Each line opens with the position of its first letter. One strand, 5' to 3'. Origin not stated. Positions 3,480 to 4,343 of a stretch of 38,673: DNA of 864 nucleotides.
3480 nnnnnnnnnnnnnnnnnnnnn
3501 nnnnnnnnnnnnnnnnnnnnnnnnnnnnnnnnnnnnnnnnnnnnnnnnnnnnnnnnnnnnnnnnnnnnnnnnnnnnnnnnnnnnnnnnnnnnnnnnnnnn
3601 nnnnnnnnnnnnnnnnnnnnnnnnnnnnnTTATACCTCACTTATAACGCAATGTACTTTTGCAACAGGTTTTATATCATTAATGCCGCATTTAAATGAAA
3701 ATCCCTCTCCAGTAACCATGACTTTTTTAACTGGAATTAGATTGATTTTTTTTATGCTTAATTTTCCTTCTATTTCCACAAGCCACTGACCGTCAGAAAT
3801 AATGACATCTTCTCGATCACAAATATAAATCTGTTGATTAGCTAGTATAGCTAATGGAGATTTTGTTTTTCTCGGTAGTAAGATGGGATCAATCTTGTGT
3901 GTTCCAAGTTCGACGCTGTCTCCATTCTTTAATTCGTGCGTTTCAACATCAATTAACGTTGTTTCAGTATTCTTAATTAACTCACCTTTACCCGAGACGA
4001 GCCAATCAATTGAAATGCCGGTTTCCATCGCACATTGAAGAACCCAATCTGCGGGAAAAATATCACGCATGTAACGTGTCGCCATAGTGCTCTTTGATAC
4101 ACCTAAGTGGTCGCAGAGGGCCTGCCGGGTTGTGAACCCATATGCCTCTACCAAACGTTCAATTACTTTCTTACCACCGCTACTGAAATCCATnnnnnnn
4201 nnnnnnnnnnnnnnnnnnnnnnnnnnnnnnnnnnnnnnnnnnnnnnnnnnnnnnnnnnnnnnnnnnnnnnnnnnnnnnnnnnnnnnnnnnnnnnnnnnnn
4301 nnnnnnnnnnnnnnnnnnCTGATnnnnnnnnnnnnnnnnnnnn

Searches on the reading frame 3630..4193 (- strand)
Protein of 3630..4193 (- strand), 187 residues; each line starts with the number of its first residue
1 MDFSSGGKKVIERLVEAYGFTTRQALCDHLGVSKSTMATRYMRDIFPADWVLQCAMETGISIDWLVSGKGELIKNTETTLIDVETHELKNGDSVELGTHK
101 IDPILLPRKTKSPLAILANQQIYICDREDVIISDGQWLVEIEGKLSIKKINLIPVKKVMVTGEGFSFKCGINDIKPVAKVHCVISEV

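Call 3: search_protein_families(library=pfam, proteins=[window:3630-4193:-], max_evalue=0.01)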
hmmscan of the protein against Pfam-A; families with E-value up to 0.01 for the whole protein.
window:3630-4193:- (187 aa): 2 families
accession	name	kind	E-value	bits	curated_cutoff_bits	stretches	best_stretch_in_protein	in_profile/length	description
PF07022.19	Phage_CI_repr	-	3.5e-30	104.6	22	1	10-72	2-64/65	Bacteriophage CI repressor helix-turn-helix domain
PF16452.10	Phage_CI_C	-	7.3e-24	84.4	27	1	83-180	2-99/101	Bacteriophage CI repressor C-terminal domain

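Call 4: search_protein_families(library=padloc, proteins=[window:3630-4193:-], max_evalue=0.1)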
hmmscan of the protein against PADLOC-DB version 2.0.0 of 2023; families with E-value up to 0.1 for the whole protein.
window:3630-4193:- (187 aa): 0 families

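Call 5: search_protein_families(library=ncbifam, proteins=[window:3630-4193:-], max_evalue=0.01)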
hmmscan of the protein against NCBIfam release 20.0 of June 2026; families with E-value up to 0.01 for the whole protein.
window:3630-4193:- (187 aa): 0 families

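Call 6: search_protein_families(library=phrogs, proteins=[window:3630-4193:-], max_evalue=0.001)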
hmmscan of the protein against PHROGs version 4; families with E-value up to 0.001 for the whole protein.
window:3630-4193:- (187 aa): 6 families
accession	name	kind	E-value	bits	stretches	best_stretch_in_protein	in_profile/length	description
phrog_4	-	transcription regulation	1.6e-29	104.1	2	4-73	48-117/400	transcriptional repressor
phrog_34054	-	transcription regulation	2.5e-15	57.3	1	120-185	7-72/74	transcriptional repressor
phrog_9710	-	unknown function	1.6e-14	54.7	1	9-77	9-87/95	-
phrog_3037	-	transcription regulation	5.1e-05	24.2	1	8-79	16-88/189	transcriptional repressor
phrog_2328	-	transcription regulation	0.00033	21.4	1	22-71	30-80/128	transcriptional repressor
phrog_8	-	transcription regulation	0.00044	20.8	1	10-102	162-235/346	transcriptional regulator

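Call 49: find_related_loci(query=A2, collection=viral_contigs, flank=6000)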
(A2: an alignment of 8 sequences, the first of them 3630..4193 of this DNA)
Query A2 (187 aa) in viral_contigs; peptide patterns used: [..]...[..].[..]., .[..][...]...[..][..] (x = any residue, [..] = any of these).
600 stretches matched a pattern (row limit reached: there are more); 478 encode a relative of the query (tblastn E <= 1e-3); the best 80 are kept; 80 distinct loci.
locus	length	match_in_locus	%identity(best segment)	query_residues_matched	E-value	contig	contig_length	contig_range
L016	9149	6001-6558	77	1-186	7e-98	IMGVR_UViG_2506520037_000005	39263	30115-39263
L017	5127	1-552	77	3-186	7e-97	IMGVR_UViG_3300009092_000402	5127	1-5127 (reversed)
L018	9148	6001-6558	76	1-186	4e-96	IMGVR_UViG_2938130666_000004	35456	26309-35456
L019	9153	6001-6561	74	1-187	5e-96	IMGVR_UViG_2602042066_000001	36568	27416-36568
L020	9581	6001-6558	78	1-186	2e-96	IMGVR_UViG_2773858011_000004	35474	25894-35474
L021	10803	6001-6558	75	1-186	5e-94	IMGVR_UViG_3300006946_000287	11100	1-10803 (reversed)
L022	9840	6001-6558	75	1-186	2e-93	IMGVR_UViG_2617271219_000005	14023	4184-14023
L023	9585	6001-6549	73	4-186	5e-92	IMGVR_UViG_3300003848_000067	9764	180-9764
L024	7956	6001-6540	52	1-180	2e-61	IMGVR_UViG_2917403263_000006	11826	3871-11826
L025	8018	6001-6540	52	1-180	3e-60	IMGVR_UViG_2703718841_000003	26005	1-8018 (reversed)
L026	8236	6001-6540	52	1-180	3e-60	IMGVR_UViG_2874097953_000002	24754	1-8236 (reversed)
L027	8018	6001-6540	52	1-180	3e-60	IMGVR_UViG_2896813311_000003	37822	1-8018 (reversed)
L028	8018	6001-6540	52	1-180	3e-60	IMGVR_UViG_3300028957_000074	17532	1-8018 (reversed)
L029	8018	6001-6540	52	1-180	3e-60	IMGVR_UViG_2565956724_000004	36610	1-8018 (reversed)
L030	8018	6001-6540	52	1-180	3e-60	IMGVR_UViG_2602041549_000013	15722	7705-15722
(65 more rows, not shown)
